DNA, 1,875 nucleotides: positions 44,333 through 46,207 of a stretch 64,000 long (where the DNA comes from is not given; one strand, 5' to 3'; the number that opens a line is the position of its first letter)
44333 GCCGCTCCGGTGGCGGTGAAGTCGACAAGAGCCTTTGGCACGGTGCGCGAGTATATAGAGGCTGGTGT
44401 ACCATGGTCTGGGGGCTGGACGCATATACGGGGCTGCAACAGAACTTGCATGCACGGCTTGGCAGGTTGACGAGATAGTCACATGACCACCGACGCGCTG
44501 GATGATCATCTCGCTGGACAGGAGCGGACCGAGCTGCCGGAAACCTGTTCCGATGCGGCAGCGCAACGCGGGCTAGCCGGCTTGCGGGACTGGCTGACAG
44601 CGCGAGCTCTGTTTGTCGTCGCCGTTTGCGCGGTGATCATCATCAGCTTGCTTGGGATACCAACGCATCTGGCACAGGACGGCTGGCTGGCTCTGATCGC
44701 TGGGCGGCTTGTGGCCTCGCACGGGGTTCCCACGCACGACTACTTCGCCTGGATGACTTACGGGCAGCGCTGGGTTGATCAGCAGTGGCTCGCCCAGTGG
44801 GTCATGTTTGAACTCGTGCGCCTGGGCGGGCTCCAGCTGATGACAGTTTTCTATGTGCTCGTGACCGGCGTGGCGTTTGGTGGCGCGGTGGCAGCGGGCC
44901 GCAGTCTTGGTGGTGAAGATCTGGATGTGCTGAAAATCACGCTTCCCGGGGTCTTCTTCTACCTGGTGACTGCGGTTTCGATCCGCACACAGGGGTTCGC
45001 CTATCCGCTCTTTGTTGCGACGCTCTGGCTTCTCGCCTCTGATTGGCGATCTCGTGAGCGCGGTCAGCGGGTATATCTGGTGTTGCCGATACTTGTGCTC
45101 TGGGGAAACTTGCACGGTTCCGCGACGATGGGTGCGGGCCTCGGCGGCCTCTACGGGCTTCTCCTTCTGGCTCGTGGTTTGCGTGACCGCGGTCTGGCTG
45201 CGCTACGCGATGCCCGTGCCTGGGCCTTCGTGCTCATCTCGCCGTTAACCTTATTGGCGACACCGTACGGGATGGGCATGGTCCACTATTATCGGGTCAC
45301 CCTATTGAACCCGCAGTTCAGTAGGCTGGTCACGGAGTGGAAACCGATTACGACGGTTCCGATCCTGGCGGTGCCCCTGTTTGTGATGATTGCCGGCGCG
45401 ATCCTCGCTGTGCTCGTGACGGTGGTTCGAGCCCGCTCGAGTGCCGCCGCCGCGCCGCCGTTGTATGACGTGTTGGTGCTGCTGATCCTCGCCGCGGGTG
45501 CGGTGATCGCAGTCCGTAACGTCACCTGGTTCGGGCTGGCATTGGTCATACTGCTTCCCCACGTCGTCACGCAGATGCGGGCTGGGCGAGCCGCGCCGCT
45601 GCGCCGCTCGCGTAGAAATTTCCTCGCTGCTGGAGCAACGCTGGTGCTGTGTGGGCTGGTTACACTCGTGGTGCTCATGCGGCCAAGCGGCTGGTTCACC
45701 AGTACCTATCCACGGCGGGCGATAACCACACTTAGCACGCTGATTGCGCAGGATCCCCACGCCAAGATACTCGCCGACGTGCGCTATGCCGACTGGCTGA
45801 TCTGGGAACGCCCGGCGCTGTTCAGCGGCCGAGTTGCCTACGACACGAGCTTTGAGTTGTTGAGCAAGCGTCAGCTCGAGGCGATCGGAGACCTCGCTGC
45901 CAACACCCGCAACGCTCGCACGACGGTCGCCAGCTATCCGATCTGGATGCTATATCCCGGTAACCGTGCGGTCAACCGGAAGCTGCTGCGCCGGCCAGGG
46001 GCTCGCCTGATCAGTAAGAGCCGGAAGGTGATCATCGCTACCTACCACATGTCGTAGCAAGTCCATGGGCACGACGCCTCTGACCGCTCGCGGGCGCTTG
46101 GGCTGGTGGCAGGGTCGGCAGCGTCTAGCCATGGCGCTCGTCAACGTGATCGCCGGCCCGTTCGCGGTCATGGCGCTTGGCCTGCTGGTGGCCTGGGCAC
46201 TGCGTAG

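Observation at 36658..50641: Tad/Flp pilus operon physically fused to an array of five GT87/DUF2029 (PimE-like) GT-C glycosyltransferase paralogs plus a large unknown membrane protein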

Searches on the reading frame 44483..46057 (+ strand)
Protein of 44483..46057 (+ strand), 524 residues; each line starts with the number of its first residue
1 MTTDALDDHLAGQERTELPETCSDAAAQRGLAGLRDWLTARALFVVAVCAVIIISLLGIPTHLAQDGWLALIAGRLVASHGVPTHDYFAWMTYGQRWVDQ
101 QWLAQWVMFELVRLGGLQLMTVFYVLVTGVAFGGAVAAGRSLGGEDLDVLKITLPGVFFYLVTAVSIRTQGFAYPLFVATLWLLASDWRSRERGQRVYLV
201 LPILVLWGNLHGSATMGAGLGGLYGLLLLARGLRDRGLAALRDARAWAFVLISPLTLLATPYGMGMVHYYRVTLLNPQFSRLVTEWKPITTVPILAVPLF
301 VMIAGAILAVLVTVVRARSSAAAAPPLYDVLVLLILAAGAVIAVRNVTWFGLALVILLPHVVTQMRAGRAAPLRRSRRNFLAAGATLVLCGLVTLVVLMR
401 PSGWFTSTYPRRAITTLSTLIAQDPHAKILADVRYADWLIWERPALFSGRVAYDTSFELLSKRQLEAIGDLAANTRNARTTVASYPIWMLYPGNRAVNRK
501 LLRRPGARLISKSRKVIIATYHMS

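Call 3: search_protein_families(library=pfam, proteins=[window:44483-46057:+], max_evalue=0.1)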
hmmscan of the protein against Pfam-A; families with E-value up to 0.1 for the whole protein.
window:44483-46057:+ (524 aa): 0 families

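Call 20: find_homologous_proteins(query=A2, max_evalue=0.001)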
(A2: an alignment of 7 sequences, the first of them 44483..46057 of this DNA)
Query A2 (7 sequences) (524 aa, profile of the alignment): 389 proteins with E <= 0.001 among 8000 candidates; the best 120 are listed.
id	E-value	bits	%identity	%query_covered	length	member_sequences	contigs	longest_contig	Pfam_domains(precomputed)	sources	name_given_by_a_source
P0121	2.9e-275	932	66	99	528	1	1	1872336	-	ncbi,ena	-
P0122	3.7e-275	931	65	99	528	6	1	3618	-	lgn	-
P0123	6.1e-269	911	64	99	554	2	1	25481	-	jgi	jgi:hypothetical protein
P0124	3.8e-267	905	62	91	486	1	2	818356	-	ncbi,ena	-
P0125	5.3e-267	905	63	99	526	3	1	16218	-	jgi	jgi:hypothetical protein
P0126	6.5e-267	904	66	91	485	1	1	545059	-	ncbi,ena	-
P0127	4.4e-265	898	100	100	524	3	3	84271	-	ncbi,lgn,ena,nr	ncbi:MAG: hypothetical protein M0T77_07010 [Actinomycetota bacterium]|nr:hypothetical protein [Actin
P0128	5.8e-265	898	62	99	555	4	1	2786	-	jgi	jgi:hypothetical protein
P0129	1.4e-264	896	67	91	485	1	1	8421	-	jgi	jgi:hypothetical protein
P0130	1.8e-264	896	64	99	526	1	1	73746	-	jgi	jgi:hypothetical protein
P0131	4.7e-264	895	66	95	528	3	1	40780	-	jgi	jgi:hypothetical protein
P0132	1.6e-262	890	63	99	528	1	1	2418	-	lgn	-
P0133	8.8e-262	887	67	93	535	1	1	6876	-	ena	-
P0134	3.4e-261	885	67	94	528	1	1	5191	-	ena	-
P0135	4.4e-261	885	66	91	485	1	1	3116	-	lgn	-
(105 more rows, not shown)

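Call 21: search_solved_structures(query=A2, max_evalue=10)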
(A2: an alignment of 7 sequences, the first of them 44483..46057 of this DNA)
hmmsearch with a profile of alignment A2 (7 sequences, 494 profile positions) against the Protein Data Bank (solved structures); distinct sequences matched with E-value up to 10: 0.

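Call 28: find_related_loci(query=A3, collection=genome_contigs, flank=10000)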
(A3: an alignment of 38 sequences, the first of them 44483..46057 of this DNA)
Query A3 (524 aa) in genome_contigs; peptide patterns used: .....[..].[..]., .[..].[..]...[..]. (x = any residue, [..] = any of these).
99 stretches matched a pattern; 73 encode a relative of the query (tblastn E <= 1e-3); 72 distinct loci.
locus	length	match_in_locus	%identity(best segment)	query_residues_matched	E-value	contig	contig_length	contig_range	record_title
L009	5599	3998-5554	67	1-521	0e+0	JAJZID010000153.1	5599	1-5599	MAG: Actinomycetes bacterium isolate LSA2.bin53 NODE_22057_length_5599_cov_1.507127, whole genome shotgun sequence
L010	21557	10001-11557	67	1-521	0e+0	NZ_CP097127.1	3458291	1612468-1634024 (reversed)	Conexibacter sp. S30A1 chromosome, complete genome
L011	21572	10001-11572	67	1-523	0e+0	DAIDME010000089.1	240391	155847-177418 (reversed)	MAG TPA_asm: Solirubrobacterales bacterium isolate clean439 k141_645916, whole genome shotgun sequence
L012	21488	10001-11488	65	24-519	0e+0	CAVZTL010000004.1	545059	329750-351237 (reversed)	MAG: uncultured Actinomycetota bacterium isolate MFD09671.bin.2.145 genome assembly, contig: contig_12438, whole genome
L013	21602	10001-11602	64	1-521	0e+0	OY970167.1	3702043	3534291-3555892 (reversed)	MAG: uncultured Actinomycetota bacterium isolate MFD09495.bin.c.5 genome assembly, chromosome: 1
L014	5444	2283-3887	65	1-521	0e+0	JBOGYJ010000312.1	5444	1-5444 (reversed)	MAG: Solirubrobacteraceae bacterium isolate TC-S_metabat2.bin.269_sub k127_2896243, whole genome shotgun sequence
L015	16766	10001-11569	59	1-521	0e+0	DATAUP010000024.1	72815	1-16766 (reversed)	MAG TPA_asm: Solirubrobacteraceae bacterium isolate SMAG_U5575 k141_1530241, whole genome shotgun sequence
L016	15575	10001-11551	62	1-519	0e+0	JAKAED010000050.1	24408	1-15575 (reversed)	MAG: Actinomycetes bacterium isolate WY1.bin120 NODE_2960_length_24408_cov_1.461472, whole genome shotgun sequence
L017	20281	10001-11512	61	19-520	0e+0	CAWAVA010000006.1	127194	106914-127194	MAG: uncultured Conexibacteraceae bacterium isolate MFD09495.bin.3.197 genome assembly, contig: contig_15530, whole geno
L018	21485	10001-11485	61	29-520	0e+0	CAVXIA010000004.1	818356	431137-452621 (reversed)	MAG: uncultured Conexibacteraceae bacterium isolate MFD05502.bin.1.136 genome assembly, contig: contig_17794, whole geno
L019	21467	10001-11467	62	32-520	0e+0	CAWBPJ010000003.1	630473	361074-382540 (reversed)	MAG: uncultured Actinomycetota bacterium isolate MFD04463.bin.2.187 genome assembly, contig: contig_18032, whole genome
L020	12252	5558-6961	63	36-502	5e-176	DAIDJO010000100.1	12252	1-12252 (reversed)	MAG TPA_asm: Solirubrobacterales bacterium isolate clean386 k141_464675, whole genome shotgun sequence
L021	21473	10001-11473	60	31-521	1e-165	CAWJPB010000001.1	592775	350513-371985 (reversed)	MAG: uncultured Conexibacteraceae bacterium isolate MFD04463.bin.1.84 genome assembly, contig: contig_13724, whole genom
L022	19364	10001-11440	61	35-521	1e-169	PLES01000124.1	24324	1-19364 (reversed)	MAG: Solirubrobacterales bacterium isolate bog_593 73.20110800_S3S.73_contig_16918, whole genome shotgun sequence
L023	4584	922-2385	54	36-521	6e-154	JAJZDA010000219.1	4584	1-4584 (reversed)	MAG: Actinomycetes bacterium isolate JA4.bin25 NODE_15322_length_4584_cov_1.619026, whole genome shotgun sequence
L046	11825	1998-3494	39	18-518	2e-80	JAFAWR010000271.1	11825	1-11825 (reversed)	MAG: Solirubrobacterales bacterium isolate CP_BM_RX_67 BM_RX_k147_9026390, whole genome shotgun sequence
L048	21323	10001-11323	38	65-518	5e-78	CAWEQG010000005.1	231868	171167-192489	MAG: uncultured Solirubrobacterales bacterium isolate MFD01872.bin.2.12 genome assembly, contig: contig_158803, whole ge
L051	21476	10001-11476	36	19-518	2e-73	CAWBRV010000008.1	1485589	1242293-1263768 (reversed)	MAG: uncultured Actinomycetes bacterium isolate MFD02134.bin.1.225 genome assembly, contig: contig_8405, whole genome sh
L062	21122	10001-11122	34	63-468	8e-54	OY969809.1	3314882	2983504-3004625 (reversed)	MAG: uncultured Actinomycetota bacterium isolate MFD05502.bin.1.34 genome assembly, chromosome: 1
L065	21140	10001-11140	35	65-471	4e-52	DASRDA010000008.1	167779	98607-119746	MAG TPA_asm: Gaiellaceae bacterium isolate SMAG_U9967 k141_159311, whole genome shotgun sequence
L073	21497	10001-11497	40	20-521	2e-93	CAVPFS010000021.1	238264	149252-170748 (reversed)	MAG: uncultured Solirubrobacterales bacterium isolate MFD10064.bin.2.112 genome assembly, contig: contig_21125, whole ge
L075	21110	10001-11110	32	66-468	9e-38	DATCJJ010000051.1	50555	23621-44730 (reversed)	MAG TPA_asm: Gaiellaceae bacterium isolate SMAG_U7067 k141_9001724, whole genome shotgun sequence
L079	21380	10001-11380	34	48-518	5e-59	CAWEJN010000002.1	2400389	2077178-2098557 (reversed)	MAG: uncultured Actinomycetes bacterium isolate MFD06085.bin.1.47 genome assembly, contig: contig_18698, whole genome sh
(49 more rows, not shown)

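Call 36: predict_structure(alignment_id=A3)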
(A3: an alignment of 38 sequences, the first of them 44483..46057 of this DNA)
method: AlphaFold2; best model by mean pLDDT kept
length: 524 residues; sequences in the alignment: 38
mean_pLDDT: 85.9   pTM: 0.86
mean pLDDT of the five models: 85.9, 85.6, 83.5, 82.0, 81.7
residues with pLDDT >= 90: 288; 70-90: 181; 50-70: 32; < 50: 23
segments of 3 or more residues with pLDDT < 50: 1-23
pLDDT, mean of each block of 10 residues (from residue 1): 35 40 55 83 93 90 84 89 70 70 94 95 94 96 93 89 81 96 97 93 94 91 97 94 96 89 73 72 74 88 93 88 89 94 89 96 84 84 96 96 91 95 92 89 90 69 77 82 90 90 93 95 81
secondary structure, 60 per line:
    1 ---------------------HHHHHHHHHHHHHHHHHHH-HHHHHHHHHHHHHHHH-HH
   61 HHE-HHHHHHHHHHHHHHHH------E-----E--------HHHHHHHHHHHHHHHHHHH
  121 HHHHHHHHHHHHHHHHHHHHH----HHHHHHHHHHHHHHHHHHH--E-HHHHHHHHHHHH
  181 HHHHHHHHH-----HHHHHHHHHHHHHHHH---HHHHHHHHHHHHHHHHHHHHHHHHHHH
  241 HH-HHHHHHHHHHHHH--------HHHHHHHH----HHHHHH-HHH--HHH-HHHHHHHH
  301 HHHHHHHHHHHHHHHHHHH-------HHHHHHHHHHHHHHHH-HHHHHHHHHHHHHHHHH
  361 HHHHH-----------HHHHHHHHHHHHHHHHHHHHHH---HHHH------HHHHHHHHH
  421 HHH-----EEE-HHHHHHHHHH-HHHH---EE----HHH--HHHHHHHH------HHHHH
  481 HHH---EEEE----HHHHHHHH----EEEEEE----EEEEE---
elements in order: H22-40 H42-57 H59-62 H65-80 H102-141 H146-164 H169-189 H195-210 H214-242 H244-256 H265-272 H277-282 H293-319 H327-342 H344-365 H377-398 H402-405 H412-423 E429-431 H433-442 H444-447 H462-469 H476-483 E487-490 H495-502 E507-512 E517-521

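Call 39: fold_search(model_id=the predicted structure, library=pdb)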
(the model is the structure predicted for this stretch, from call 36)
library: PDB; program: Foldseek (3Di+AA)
matches with E <= 10: 336; with E <= 0.001: 5
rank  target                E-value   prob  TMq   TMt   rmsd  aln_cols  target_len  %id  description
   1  7oci_F                4.0e-05  1.00  0.53  0.45  11.9       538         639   12  Cryo-EM structure of yeast Ost6p containing oligosaccharyltransferase complex (released 2022-02-16)
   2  5f15                  4.8e-05  1.00  0.44  0.43  11.3       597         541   15  Crystal Structure of ArnT from Cupriavidus metallidurans bound to Undecaprenyl phosphate (released 2016-02-17)
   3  8if8_C                1.2e-04  1.00  0.41  0.37  13.9       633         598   14  Arabinosyltransferase AftA (released 2023-05-31)
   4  5ezm                  1.7e-04  1.00  0.46  0.45  11.7       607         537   15  Crystal Structure of ArnT from Cupriavidus metallidurans in the apo state (released 2016-02-17)
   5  9s6t_A                2.2e-04  1.00  0.42  0.45   9.9       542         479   12  Ternary cryo-EM structure of chicken ALG12 with Dol25-PP-GlcNAc2Man7, Dol25-P-Man, and Fab (released 2026-03-18)
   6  3wak                  1.6e-03  1.00  0.44  0.29  12.9       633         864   10  Crystal structure of the Archaeoglobus fulgidus oligosaccharyltransferase (O29867_ARCFU) in the apo form (released 2013-10-30)
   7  9dlf_C                2.0e-03  1.00  0.34  0.30  10.8       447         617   16  Arabinosyltransferase AftB in complex with Fab_B3 (released 2025-06-25)
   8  9dlh                  2.3e-03  1.00  0.40  0.36   9.5       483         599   16  donor substrate analog-bound AftB (released 2025-06-25)
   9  3waj                  4.4e-03  1.00  0.42  0.30  15.7       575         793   10  Crystal structure of the Archaeoglobus fulgidus oligosaccharyltransferase (O29867_ARCFU) complex with Zn and sulfate (released 2013-10-30)
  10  3rce_A                5.9e-03  1.00  0.44  0.36  11.5       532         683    9  Bacterial oligosaccharyltransferase PglB (released 2011-06-15)
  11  9s6s_A                2.0e-02  0.97  0.35  0.34  13.2       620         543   11  Ternary cryo-EM structure of human ALG9 with Dol25-PP-GlcNAc2Man6, Dol25-P-Man and Fab (released 2026-03-18)
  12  6p25_A                1.2e-01  0.99  0.30  0.22   9.7       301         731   15  Structure of S. cerevisiae protein O-mannosyltransferase Pmt1-Pmt2 complex bound to the sugar donor and a peptide acce (released 2019-07-10)
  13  9e6i_B                2.0e-01  0.99  0.32  0.24   9.3       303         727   10  Cryo-EM structure of Saccharomyces cerevisiae Pmt4-Ccw5 complex (released 2025-10-15)
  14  9e61_B                2.1e-01  0.98  0.31  0.23  10.1       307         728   12  Cryo-EM structure of Saccharomyces cerevisiae Pmt4 apo form (released 2025-10-15)
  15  7bvh_A                2.2e-01  0.96  0.37  0.21  10.4       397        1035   12  Crystal structure of arabinosyltransferase EmbC2-AcpM2 complex from Mycobacterium smegmatis complexed with di-arabinos (released 2020-04-29)
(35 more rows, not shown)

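Call 56: search_protein_families(library=pfam, proteins=[L065:9495-9854:+, L073:11688-12503:+, L079:15504-17009:-, L046:8706-9299:+, L009:2365-3432:+, L051:8656-9645:+], max_evalue=0.01)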
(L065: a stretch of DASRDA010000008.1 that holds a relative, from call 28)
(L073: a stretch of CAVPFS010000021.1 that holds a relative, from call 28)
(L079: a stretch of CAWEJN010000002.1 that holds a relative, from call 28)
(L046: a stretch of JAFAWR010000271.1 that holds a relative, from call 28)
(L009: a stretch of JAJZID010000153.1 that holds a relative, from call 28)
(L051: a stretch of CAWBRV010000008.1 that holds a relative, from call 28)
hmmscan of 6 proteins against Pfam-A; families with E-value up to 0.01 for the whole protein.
L065:9495-9854:+ (119 aa): 1 family
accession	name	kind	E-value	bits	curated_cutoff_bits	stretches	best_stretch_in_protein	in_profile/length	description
PF02643.20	DUF192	-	2.4e-16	60.1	27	1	18-110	5-95/96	Uncharacterized ACR, COG1430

L073:11688-12503:+ (271 aa): 2 families
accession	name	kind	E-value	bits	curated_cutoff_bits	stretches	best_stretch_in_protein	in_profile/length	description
PF02643.20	DUF192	-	4e-19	69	27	1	20-114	2-94/96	Uncharacterized ACR, COG1430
PF00072.30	Response_reg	-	0.00088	19.9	30.2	1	152-229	1-78/111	Response regulator receiver domain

L079:15504-17009:- (501 aa): 1 family
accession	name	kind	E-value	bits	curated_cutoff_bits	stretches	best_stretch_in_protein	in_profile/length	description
PF09852.15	DUF2079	-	4.4e-63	214.4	28.2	1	60-452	8-425/459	Predicted membrane protein (DUF2079)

L046:8706-9299:+ (197 aa): 1 family
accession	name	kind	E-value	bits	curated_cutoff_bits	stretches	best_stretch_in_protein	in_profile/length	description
PF01478.23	Peptidase_A24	-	3.1e-14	53.7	26.5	1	51-152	3-101/104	Type IV leader peptidase family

L009:2365-3432:+ (355 aa): 2 families
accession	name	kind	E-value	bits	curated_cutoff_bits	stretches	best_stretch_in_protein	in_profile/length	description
PF03734.19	YkuD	-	2.4e-10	41.6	23.4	1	239-354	3-146/146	L,D-transpeptidase catalytic domain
PF01471.23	PG_binding_1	-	1.8e-05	25.2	23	1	197-223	31-57/57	Putative peptidoglycan binding domain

L051:8656-9645:+ (329 aa): 0 families

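Call 73: search_protein_families(library=ncbifam, proteins=[window:44483-46057:+], max_evalue=0.1)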
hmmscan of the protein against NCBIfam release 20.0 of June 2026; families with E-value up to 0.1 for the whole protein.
window:44483-46057:+ (524 aa): 0 families

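Call 88: search_protein_representatives(alignment_id=A3)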
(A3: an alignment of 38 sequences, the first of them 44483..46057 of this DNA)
Query: 38 sequences, 521 profile positions. Proteins with E-value up to 0.001 (for the whole library): 12224; up to 1e-10: 4212; up to 1e-30: 536. The best 150 are listed.
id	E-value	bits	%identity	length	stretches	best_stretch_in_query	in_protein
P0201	1.3e-226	769.7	-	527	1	30-515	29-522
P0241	2.4e-178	610.4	-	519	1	29-515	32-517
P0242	3.6e-155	533.9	-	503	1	30-515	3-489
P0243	1.4e-142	492.4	-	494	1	25-515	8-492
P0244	2.5e-133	461.9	-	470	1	48-517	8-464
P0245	1.3e-125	436.4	-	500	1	29-514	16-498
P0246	6.6e-121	420.9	-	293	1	230-517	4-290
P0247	1.9e-118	412.8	-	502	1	29-512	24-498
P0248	9.6e-118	410.4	-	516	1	42-517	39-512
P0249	3.8e-117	408.5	-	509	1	24-517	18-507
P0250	8.1e-117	407.4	-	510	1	43-517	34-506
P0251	1.8e-116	406.3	-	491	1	27-359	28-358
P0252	2.4e-116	405.9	-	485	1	41-513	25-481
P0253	8.5e-116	404.0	-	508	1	31-515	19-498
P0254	1.4e-114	400.0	-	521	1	40-484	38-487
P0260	6.3e-110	384.7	-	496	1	44-494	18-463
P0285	9.7e-102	357.6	-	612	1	45-510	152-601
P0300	4.7e-97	342.2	-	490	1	32-516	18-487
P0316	7.3e-95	334.9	-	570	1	41-514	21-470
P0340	1.8e-89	317.1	-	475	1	29-515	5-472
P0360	3.9e-85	302.8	-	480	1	31-483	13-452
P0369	5.8e-83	295.7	-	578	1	28-425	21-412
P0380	2.2e-80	287.1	-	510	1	61-512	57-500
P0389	1.5e-78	281.1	-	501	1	42-519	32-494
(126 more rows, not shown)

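Call 89: find_encoding_contigs(protein=P0389, flank=10000, max_places=3)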
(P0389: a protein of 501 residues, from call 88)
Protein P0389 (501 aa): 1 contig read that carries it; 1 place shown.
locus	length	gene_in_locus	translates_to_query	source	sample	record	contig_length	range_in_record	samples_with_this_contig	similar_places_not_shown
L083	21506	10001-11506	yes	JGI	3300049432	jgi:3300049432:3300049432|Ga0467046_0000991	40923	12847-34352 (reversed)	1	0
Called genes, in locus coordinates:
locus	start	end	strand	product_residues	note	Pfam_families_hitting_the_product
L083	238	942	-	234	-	PF03734:YkuD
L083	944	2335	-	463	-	PF02518:HATPase_c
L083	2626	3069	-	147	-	-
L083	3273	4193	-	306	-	PF00482:T2SSF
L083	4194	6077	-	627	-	PF05762:VWA_CoxE, PF00092:VWA, PF13519:VWA_2, PF00482:T2SSF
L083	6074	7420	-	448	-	PF00437:T2SSE, PF27713:UCP018868 (weak)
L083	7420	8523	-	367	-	PF00142:Fer4_NifH (faint), PF01656:CbiA, PF09140:MipZ (weak), PF10609:ParA (weak), PF13614:AAA_31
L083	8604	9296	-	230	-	PF16976:RcpC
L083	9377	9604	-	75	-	-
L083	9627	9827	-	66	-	PF04964:Flp_Fap (weak)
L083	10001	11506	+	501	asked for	-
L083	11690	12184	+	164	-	PF07811:TadE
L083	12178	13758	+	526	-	PF13400:Tad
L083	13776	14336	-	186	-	PF01478:Peptidase_A24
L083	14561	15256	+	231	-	PF02163:Peptidase_M50 (weak)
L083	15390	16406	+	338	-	PF00535:Glycos_transf_2, PF10111:Glyco_tranf_2_2 (weak)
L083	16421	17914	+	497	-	PF09852:DUF2079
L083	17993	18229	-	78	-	-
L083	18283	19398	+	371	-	PF09594:GT87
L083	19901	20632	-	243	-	PF13578:Methyltransf_24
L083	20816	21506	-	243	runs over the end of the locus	PF13489:Methyltransf_23, PF08241:Methyltransf_11, PF08242:Methyltransf_12, PF13649:Methyltransf_25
